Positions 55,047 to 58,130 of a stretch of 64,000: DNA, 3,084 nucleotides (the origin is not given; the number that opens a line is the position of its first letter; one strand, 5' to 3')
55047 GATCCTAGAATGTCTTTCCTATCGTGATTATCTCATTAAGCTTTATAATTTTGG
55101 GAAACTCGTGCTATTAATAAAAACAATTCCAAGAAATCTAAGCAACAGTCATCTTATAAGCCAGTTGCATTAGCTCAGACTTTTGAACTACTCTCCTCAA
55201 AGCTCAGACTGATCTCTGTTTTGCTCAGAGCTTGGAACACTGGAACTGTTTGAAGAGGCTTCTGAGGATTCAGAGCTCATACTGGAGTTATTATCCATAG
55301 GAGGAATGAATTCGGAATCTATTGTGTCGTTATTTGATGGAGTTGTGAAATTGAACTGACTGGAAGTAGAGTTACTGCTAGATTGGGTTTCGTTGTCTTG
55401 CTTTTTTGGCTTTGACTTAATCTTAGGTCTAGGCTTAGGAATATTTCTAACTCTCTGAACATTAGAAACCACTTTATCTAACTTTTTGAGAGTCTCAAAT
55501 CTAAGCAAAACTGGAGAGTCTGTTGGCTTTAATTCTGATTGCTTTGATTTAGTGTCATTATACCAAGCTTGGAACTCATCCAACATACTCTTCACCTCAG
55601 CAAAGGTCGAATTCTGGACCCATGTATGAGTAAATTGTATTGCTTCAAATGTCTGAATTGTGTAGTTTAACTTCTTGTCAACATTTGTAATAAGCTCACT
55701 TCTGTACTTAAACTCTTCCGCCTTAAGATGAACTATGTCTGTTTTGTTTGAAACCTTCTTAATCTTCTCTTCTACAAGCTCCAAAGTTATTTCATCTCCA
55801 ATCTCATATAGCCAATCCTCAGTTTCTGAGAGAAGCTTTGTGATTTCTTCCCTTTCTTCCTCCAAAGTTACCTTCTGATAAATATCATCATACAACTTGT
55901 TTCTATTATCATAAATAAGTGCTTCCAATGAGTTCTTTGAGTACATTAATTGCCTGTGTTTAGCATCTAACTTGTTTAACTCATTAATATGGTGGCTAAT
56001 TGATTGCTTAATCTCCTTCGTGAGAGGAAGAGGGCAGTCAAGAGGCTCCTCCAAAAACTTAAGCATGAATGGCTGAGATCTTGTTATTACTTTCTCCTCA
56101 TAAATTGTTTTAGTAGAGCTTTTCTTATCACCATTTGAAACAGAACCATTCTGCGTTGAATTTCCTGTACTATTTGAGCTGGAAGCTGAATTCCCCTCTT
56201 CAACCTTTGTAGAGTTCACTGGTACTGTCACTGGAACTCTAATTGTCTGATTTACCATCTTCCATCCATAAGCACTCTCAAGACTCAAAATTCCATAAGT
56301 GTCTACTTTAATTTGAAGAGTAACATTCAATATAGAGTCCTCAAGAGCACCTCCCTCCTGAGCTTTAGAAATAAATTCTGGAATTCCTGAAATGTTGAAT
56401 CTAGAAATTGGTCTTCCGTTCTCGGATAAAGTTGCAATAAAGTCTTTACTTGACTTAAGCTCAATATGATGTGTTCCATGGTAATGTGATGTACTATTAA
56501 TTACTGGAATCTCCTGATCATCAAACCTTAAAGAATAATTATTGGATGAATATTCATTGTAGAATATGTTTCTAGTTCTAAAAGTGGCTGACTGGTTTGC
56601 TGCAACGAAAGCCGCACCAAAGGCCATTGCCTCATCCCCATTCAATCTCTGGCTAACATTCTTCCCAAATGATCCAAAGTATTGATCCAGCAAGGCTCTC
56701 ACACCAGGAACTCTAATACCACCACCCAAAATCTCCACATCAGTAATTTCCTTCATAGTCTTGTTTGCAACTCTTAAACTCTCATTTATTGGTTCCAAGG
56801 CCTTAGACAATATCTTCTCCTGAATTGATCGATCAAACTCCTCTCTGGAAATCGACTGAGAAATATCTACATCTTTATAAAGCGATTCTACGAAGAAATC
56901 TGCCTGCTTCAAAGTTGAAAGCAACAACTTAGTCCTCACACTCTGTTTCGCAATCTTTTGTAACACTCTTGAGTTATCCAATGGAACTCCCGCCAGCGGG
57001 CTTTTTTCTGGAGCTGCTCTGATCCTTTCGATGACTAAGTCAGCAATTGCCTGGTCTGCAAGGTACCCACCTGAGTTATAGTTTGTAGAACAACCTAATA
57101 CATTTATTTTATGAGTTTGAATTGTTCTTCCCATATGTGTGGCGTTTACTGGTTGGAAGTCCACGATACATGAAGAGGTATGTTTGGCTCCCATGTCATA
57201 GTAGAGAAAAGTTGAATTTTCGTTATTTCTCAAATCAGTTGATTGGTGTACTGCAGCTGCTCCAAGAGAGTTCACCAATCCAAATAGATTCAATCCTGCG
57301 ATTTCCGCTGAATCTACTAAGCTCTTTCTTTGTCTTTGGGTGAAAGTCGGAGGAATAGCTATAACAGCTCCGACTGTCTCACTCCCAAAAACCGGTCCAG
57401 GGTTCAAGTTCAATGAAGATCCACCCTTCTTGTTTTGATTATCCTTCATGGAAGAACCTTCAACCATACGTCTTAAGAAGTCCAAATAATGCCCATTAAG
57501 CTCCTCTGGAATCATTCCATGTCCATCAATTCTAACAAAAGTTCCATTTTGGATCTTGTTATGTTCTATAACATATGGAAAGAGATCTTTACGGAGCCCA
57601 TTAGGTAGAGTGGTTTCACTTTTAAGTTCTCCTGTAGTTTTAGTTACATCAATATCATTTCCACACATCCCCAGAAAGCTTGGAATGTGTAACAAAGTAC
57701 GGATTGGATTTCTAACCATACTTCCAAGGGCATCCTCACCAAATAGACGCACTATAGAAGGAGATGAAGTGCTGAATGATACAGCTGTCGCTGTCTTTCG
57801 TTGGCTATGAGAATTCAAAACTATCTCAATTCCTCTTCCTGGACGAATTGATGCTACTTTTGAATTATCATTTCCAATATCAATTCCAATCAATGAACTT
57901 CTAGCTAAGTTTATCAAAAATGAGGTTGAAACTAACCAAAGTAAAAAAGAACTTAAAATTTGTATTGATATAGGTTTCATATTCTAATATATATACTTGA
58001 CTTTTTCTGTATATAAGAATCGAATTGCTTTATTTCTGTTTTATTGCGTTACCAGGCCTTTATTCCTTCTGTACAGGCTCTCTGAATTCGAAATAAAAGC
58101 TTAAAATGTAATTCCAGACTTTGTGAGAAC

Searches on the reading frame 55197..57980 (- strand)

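Call 55: search_protein_families(library=ncbifam, proteins=[window:55197-57980:-], max_evalue=0.001)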
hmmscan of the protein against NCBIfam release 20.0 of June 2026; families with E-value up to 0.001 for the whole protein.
window:55197-57980:- (927 aa): 7 families
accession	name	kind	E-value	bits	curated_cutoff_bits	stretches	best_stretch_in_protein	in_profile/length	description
NF001413.0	PRK00290.1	equivalog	3.2e-32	111.7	648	2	198-460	129-371/625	molecular chaperone DnaK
TIGR02350.1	prok_dnaK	equivalog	3.9e-31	108.1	822.55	2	198-460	126-370/596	molecular chaperone DnaK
NF003520.0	PRK05183.1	subfamily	5.8e-27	94.4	620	1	198-460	146-379/621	Fe-S protein assembly chaperone HscA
TIGR01991.1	HscA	equivalog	3.8e-26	91.7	708.55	1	197-461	125-360/600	Fe-S protein assembly chaperone HscA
NF009947.0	PRK13411.1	equivalog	4.5e-25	87.8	1002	2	198-460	129-374/662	molecular chaperone DnaK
NF009946.0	PRK13410.1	equivalog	2.5e-23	82.2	1019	2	199-461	132-375/669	molecular chaperone DnaK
NF002399.0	PRK01433.1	equivalog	2.3e-09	36.4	743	1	203-465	142-359/595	Fe-S protein assembly chaperone HscA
